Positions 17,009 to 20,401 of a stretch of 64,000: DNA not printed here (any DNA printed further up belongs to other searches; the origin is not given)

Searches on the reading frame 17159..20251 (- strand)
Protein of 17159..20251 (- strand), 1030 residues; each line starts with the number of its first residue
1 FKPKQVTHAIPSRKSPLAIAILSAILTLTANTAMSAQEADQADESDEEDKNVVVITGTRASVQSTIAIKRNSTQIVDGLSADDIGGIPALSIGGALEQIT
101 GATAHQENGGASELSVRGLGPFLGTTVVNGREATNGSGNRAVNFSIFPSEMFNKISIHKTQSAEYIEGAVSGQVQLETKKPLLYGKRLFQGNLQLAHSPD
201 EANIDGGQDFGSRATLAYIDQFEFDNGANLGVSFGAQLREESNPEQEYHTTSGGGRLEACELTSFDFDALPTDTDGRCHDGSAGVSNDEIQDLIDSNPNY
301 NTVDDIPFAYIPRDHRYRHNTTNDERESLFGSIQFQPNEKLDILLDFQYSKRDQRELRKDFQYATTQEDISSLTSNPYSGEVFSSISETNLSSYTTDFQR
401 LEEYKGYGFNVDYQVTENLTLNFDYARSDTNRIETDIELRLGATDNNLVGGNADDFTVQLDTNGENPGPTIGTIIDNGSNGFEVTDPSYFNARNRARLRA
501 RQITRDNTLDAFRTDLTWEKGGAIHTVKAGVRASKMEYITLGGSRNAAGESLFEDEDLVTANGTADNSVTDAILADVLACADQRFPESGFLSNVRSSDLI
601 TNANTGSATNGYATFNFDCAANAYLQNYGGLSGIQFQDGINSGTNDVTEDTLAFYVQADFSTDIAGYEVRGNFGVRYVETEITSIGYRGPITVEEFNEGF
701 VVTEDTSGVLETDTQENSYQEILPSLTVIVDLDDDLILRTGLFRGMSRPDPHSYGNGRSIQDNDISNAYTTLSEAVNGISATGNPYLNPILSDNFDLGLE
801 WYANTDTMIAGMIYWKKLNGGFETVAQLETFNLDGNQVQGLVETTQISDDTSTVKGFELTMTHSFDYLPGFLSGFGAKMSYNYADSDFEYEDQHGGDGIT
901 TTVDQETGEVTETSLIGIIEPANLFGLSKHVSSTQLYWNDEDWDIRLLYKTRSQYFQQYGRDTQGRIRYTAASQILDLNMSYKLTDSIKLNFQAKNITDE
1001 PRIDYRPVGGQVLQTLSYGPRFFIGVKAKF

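Call 10: search_protein_families(library=pfam, proteins=[window:17159-20251:-], max_evalue=0.00001)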
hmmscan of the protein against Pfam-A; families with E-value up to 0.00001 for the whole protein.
window:17159-20251:- (1030 aa): 2 families
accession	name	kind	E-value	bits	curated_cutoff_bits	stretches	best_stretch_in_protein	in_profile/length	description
PF00593.30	TonB_dep_Rec_b-barrel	-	4.4e-21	76.7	27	1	457-997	16-436/436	TonB dependent receptor-like, beta-barrel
PF07715.20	Plug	-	1.9e-12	48.1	23.9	1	69-172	2-106/107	TonB-dependent Receptor Plug Domain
